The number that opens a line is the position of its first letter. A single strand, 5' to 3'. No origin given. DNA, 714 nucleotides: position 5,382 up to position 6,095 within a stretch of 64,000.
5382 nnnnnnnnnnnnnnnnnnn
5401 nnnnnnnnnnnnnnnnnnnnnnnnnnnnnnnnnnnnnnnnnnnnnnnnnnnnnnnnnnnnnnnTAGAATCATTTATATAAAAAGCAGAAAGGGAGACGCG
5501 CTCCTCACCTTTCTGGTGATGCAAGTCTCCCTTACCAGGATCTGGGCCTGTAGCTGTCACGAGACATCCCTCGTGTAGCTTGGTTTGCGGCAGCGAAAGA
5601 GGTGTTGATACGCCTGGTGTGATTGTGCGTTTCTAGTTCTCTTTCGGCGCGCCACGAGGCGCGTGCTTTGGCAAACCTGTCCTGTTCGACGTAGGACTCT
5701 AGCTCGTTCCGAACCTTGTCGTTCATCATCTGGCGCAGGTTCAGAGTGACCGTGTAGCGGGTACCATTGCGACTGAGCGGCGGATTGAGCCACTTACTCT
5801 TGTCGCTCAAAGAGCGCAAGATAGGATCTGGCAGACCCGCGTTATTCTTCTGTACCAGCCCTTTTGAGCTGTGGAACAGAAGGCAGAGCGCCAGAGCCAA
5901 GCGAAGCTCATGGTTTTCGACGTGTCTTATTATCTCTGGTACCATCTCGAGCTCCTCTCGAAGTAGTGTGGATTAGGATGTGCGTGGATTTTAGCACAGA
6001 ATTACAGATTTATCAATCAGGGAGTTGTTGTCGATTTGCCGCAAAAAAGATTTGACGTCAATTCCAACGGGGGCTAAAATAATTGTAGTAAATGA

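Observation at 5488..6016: GC-rich mini-cassette 2 on the minus strand (promoter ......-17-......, 137-aa ORF, hairpin terminator)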

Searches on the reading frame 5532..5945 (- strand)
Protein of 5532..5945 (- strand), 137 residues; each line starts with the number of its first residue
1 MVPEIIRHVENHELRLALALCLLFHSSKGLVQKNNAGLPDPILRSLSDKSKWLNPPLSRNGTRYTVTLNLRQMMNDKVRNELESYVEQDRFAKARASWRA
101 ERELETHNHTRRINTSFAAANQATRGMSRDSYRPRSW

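Call 7: search_protein_families(library=pfam, proteins=[window:5532-5945:-], max_evalue=0.01)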
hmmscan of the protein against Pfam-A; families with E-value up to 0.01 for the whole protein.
window:5532-5945:- (137 aa): 0 families

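Call 8: search_protein_families(library=ncbifam, proteins=[window:5532-5945:-], max_evalue=1)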
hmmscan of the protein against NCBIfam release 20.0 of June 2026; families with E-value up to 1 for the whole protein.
window:5532-5945:- (137 aa): 0 families

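Call 9: find_homologous_proteins(query=window:5532-5945:-, max_evalue=0.01)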
Query window:5532-5945:- (137 aa): 2 proteins with E <= 0.01 among 65 candidates.
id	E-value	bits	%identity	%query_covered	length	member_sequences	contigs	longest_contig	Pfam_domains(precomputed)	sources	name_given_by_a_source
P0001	2.2e-85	301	100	100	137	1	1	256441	-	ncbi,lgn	-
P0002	8.6e-60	219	72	100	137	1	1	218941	-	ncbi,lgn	-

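Call 11: find_encoding_contigs(protein=P0002, flank=6000, max_places=4)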
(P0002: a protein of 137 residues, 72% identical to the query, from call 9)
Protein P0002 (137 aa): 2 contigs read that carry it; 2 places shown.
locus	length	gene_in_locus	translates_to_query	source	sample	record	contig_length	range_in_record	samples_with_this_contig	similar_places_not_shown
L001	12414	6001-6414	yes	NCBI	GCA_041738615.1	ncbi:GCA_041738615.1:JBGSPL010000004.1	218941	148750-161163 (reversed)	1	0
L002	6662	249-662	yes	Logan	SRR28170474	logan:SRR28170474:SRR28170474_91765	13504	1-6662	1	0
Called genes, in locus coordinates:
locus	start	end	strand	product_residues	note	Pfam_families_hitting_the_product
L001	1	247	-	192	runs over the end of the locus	PF01300:Sua5_yciO_yrdC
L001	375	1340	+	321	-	PF01966:HD (weak)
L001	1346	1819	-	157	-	-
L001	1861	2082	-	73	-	PF04014:MazE_antitoxin (weak)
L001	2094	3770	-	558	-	PF07690:MFS_1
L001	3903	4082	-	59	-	-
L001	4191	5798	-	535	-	PF06418:CTP_synth_N, PF00117:GATase, PF07722:Peptidase_C26 (weak)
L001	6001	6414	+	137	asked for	-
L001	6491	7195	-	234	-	PF08713:DNA_alkylation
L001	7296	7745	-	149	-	PF00293:NUDIX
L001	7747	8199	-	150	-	PF01467:CTP_transf_like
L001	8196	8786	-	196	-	PF00561:Abhydrolase_1 (faint), PF06821:Ser_hydrolase, PF12697:Abhydrolase_6 (faint)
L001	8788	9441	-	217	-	PF03575:Peptidase_S51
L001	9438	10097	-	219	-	PF03575:Peptidase_S51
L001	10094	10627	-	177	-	PF06821:Ser_hydrolase, PF00561:Abhydrolase_1 (weak)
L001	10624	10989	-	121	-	PF07883:Cupin_2 (weak)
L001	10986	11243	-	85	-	-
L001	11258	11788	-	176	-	-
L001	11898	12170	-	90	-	-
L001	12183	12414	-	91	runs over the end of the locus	-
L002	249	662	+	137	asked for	-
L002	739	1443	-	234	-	PF08713:DNA_alkylation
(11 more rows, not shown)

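Call 12: find_encoding_contigs(protein=P0001, flank=6000, max_places=4)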
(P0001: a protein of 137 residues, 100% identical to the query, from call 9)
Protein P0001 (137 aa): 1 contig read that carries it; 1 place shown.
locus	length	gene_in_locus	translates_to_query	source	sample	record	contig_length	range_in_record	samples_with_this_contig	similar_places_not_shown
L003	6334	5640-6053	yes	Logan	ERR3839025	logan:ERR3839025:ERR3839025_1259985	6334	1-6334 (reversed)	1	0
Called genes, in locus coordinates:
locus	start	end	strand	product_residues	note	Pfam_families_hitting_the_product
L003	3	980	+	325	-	?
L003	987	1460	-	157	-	-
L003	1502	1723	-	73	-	PF04014:MazE_antitoxin (weak)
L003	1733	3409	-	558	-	PF05977:MFS_3 (weak), PF07690:MFS_1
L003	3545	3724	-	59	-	-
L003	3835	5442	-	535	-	PF06418:CTP_synth_N, PF00117:GATase, PF07722:Peptidase_C26 (weak)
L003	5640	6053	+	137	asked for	-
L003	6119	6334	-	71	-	?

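Call 26: search_protein_representatives(alignment_id=A1)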
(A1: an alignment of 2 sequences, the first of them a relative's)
Query: 2 sequences, 137 profile positions. Proteins with E-value up to 0.001 (for the whole library): 10; up to 1e-10: 3; up to 1e-30: 1. The best 10 are listed.
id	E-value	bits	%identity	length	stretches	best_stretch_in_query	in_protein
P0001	6.6e-85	298.5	-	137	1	1-137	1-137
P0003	6.0e-22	94.6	-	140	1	5-134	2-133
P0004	1.8e-20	89.8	-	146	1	1-131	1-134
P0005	6.3e-09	52.4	-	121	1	11-118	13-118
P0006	1.4e-07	48.0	-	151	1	1-129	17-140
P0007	5.5e-07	46.1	-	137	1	2-124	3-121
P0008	1.9e-04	37.8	-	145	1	11-132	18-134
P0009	7.7e-04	35.9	-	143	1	12-126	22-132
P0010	9.1e-04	35.7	-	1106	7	59-118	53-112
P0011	9.5e-04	35.6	-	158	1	2-112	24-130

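Call 27: predict_structure(alignment_id=A1)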
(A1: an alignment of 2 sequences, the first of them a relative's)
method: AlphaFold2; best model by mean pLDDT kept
length: 137 residues; sequences in the alignment: 2
mean_pLDDT: 79.9   pTM: 0.67
mean pLDDT of the five models: 79.9, 57.5, 54.0, 53.0, 50.3
residues with pLDDT >= 90: 6; 70-90: 111; 50-70: 19; < 50: 1
segments of 3 or more residues with pLDDT < 50: none
pLDDT, mean of each block of 10 residues (from residue 1): 74 87 86 79 88 86 87 84 87 86 81 75 58 54
secondary structure, 60 per line:
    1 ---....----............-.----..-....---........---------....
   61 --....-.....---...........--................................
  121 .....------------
elements in order: H4-7 H12-23 H33-36 H40-47 E57-60 E63-66 H68-72 H76-86 H89-125

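Call 31: find_homologous_proteins(query=A3, max_evalue=0.001)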
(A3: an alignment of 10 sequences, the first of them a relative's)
Query A3 (10 sequences) (137 aa, profile of the alignment): 5 proteins with E <= 0.001 among 7059 candidates.
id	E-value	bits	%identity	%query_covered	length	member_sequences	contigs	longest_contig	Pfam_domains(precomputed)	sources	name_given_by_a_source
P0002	6.1e-47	177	72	100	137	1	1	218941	-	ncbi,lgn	-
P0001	2.8e-45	171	100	100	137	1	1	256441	-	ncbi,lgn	-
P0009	5.1e-39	151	26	82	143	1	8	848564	-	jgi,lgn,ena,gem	-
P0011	7.8e-39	150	31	90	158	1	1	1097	-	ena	-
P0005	3.7e-35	139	29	86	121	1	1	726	-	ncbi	-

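Call 32: fold_search(model_id=the predicted structure, library=pdb)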
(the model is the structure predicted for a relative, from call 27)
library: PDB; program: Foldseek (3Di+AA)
matches with E <= 10: 142; with E <= 0.001: 0
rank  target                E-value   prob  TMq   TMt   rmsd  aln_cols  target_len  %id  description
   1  5hsm                  2.2e-01  0.44  0.29  0.30  11.1       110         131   17  CRYSTAL STRUCTURE OF MYCOBACTERIUM TUBERCULOSIS MARR FAMILY PROTEIN RV2887 (released 2017-02-01)
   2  5aiq_B                2.4e-01  0.47  0.33  0.34   8.9       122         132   14  Crystal structure of ligand-free NadR (released 2016-03-02)
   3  2bgc_F                8.7e-01  0.15  0.29  0.19   9.3       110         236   13  PrfA-G145S, a constitutive active mutant of the Transcriptional Regulator In L.monocytogenes (released 2005-04-14)
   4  9guk_A                9.2e-01  0.13  0.24  0.18   6.5        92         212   22  Crystal structure of transcription factor NtcA from Synechococcus elongatus in complex with its transcriptional co- ac (released 2025-03-12)
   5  2g7u_C                9.8e-01  0.25  0.29  0.18   4.9        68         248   20  2.3 A structure of putative catechol degradative operon regulator from Rhodococcus sp. RHA1 (released 2006-04-04)
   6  2g7u_A                9.8e-01  0.25  0.31  0.19   4.8        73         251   19  2.3 A structure of putative catechol degradative operon regulator from Rhodococcus sp. RHA1 (released 2006-04-04)
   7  5x12                  1.0e+00  0.14  0.28  0.22  18.6       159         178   16  Crystal structure of Bacillus subtilis PadR (released 2017-11-22)
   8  6qw2_A                1.2e+00  0.11  0.27  0.18   8.7        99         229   13  The Transcriptional Regulator PrfA-A218G mutant from Listeria Monocytogenes (released 2020-04-01)
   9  1r7j                  1.3e+00  0.14  0.26  0.35  13.3       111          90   13  Crystal structure of the DNA-binding protein Sso10a from Sulfolobus solfataricus (released 2004-07-20)
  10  7t8l_B                1.4e+00  0.21  0.34  0.20   5.1        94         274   14  BrxR from Acinetobacter BREX type I phage restriction system (released 2022-05-18)
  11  4aih_E                1.4e+00  0.15  0.33  0.34   8.3       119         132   11  Crystal structure of RovA from Yersinia in its free form (released 2012-09-12)
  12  6qw1_A                1.4e+00  0.09  0.25  0.18   9.0        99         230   12  The Transcriptional Regulator PrfA-L140F mutant from Listeria Monocytogenes (released 2020-04-01)
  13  5zyr_A                1.5e+00  0.16  0.31  0.16  11.3       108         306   18  Crystal structure of the reductase (C1) component of p-hydroxyphenylacetate 3-hydroxylase (HPAH) from Acinetobacter ba (released 2019-06-05)
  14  6qvz_A                1.5e+00  0.09  0.27  0.19   7.9       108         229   10  The Transcriptional Regulator PrfA-L140H mutant from Listeria Monocytogenes (released 2020-04-01)
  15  2pex_B                1.7e+00  0.14  0.29  0.29   8.3       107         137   16  Structure of reduced C22S OhrR from Xanthamonas Campestris (released 2007-12-11)
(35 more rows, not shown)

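Call 34: find_encoding_contigs(protein=P0009, flank=5000, max_places=4)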
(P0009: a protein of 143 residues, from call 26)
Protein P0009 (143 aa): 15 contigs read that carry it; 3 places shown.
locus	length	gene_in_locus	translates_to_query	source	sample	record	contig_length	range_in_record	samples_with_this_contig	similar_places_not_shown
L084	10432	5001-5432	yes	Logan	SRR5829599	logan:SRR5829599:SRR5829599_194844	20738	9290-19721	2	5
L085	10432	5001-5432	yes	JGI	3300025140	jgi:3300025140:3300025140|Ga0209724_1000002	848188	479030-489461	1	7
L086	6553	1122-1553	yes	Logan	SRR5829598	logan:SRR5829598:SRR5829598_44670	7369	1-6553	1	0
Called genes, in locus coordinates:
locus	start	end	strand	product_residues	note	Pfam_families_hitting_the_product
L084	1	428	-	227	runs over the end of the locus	PF02223:Thymidylate_kin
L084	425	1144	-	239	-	PF02511:Thy1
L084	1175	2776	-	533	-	PF06418:CTP_synth_N, PF07722:Peptidase_C26 (faint), PF00117:GATase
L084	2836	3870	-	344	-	PF03706:LPG_synthase_TM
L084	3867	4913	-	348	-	PF03706:LPG_synthase_TM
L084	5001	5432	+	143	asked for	-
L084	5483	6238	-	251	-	PF08713:DNA_alkylation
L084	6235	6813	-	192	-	PF00561:Abhydrolase_1, PF06821:Ser_hydrolase (weak), PF12697:Abhydrolase_6 (faint), PF12146:Hydrolase_4 (weak)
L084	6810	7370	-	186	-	-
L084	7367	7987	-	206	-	PF03412:Peptidase_C39, PF09778:Guanylate_cyc_2 (faint), PF13529:Peptidase_C39_2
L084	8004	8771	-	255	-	PF00300:His_Phos_1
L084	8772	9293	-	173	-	-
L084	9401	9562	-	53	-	-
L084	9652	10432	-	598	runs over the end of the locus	?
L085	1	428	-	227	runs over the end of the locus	PF02223:Thymidylate_kin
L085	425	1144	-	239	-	PF02511:Thy1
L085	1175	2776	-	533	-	PF06418:CTP_synth_N, PF07722:Peptidase_C26 (faint), PF00117:GATase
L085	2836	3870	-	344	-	PF03706:LPG_synthase_TM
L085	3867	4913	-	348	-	PF03706:LPG_synthase_TM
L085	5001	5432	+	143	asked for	-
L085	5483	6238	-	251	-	PF08713:DNA_alkylation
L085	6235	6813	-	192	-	PF00561:Abhydrolase_1, PF06821:Ser_hydrolase (weak), PF12697:Abhydrolase_6 (faint), PF12146:Hydrolase_4 (weak)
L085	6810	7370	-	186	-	-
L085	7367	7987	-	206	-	PF03412:Peptidase_C39, PF09778:Guanylate_cyc_2 (faint), PF13529:Peptidase_C39_2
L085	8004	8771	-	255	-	PF00300:His_Phos_1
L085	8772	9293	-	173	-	-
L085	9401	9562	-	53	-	-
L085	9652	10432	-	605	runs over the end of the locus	PF00009:GTP_EFTU, PF01926:MMR_HSR1 (weak), PF22042:EF-G_D2, PF03144:GTP_EFTU_D2, PF00679:EFG_C, PF21018:BipA_C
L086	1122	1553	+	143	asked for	-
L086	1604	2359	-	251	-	PF08713:DNA_alkylation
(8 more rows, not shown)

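Call 36: search_solved_structures(query=A3, max_evalue=10)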
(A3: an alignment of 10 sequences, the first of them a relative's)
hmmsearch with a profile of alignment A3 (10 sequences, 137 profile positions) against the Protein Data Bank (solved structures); distinct sequences matched with E-value up to 10: 8.
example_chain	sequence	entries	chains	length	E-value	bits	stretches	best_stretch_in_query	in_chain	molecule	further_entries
8yn1_A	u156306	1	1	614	0.48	13.4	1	53-122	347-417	Protein EDS1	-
8yn0_B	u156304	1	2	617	0.48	13.4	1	53-122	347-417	Protein EDS1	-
7xdd_B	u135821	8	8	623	0.49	13.4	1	53-122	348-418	Protein EDS1 | Isoform 1 of Protein EDS1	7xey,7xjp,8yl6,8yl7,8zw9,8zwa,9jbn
2wyo_A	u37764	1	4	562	0.57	13.2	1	73-102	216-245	GLUTATHIONE SYNTHETASE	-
2lu1_A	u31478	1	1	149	0.67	13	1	68-108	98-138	Subtilase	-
6i8g_A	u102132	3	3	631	1.4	12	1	54-122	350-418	Protein EDS1L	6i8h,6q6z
4nfu_A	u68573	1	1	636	1.4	11.9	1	54-122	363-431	EDS1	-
8qai_A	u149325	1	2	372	6.7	9.7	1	7-47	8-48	sc-CC-7-LI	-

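Call 37: search_protein_families(library=pfam, alignment_id=A3, max_evalue=1)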
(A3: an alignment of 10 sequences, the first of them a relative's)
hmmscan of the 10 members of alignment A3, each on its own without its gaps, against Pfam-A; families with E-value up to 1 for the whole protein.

A. member 1, P0001 (137 aa): 0 families

B. families by the number of members that match (of 10 scanned): 2 families
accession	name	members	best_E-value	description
PF24964.1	DUF7769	1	0.11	Domain of unknown function (DUF7769)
PF14914.11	LRRC37AB_C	1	0.77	LRRC37A/B like protein 1 C-terminal domain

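Call 43: predict_structure(alignment_id=A3)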
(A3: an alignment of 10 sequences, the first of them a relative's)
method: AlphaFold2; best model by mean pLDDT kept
length: 137 residues; sequences in the alignment: 10
mean_pLDDT: 84.5   pTM: 0.73
mean pLDDT of the five models: 84.5, 83.2, 82.4, 81.2, 79.7
residues with pLDDT >= 90: 85; 70-90: 28; 50-70: 13; < 50: 11
segments of 3 or more residues with pLDDT < 50: 127-129, 131-137
pLDDT, mean of each block of 10 residues (from residue 1): 87 94 92 92 92 90 92 92 94 94 90 65 51 46
secondary structure, 60 per line:
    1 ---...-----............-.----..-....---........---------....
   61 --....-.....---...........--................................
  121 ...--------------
elements in order: H12-23 H33-36 H40-47 E57-60 E63-66 H68-72 H76-86 H89-123

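Call 47: find_encoding_contigs(protein=P0003, flank=5000, max_places=2)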
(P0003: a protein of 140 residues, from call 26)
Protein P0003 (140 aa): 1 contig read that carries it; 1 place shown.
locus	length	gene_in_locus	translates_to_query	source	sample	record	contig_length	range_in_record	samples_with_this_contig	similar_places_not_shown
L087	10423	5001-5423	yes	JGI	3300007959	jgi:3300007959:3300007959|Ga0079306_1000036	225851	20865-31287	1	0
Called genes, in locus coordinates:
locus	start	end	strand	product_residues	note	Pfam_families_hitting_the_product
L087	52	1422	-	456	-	PF02511:Thy1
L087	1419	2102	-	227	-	PF02223:Thymidylate_kin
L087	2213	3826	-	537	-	PF06418:CTP_synth_N, PF07722:Peptidase_C26 (faint), PF00117:GATase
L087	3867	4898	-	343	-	PF03706:LPG_synthase_TM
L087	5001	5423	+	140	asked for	-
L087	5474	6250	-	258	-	PF08713:DNA_alkylation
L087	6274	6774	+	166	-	PF00293:NUDIX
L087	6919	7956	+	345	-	PF00692:dUTPase, PF22769:DCD, PF00383:dCMP_cyt_deam_1, PF14437:MafB19-deam (weak)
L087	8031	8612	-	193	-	PF00561:Abhydrolase_1 (faint), PF06821:Ser_hydrolase, PF12697:Abhydrolase_6 (faint)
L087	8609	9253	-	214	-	PF03575:Peptidase_S51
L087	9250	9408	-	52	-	-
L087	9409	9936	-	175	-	-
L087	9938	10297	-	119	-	PF01243:PNPOx_N (weak)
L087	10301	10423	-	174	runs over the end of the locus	-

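Call 48: find_encoding_contigs(protein=P0004, flank=5000, max_places=2)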
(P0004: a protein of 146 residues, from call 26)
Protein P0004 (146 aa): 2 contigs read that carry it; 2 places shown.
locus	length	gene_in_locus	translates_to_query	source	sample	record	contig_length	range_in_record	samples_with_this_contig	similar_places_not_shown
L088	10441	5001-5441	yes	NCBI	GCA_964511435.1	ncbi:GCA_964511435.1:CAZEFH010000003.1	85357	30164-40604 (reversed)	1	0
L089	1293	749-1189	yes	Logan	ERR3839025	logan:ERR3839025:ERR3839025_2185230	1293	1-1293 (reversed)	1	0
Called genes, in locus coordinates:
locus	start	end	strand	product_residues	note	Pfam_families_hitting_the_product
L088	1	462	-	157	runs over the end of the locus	-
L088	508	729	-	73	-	PF04014:MazE_antitoxin (weak)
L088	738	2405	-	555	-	PF05977:MFS_3 (weak), PF07690:MFS_1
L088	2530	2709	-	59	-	-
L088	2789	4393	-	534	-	PF06418:CTP_synth_N, PF07722:Peptidase_C26 (faint), PF00117:GATase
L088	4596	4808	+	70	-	-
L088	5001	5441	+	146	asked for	-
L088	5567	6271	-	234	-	PF08713:DNA_alkylation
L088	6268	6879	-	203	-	PF03575:Peptidase_S51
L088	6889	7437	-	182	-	PF00293:NUDIX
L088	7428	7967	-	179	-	PF00561:Abhydrolase_1 (weak), PF06821:Ser_hydrolase, PF12695:Abhydrolase_5 (weak), PF12697:Abhydrolase_6 (weak)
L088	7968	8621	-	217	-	PF03575:Peptidase_S51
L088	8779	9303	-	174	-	-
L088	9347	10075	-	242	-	PF03706:LPG_synthase_TM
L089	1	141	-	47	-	?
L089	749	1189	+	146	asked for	-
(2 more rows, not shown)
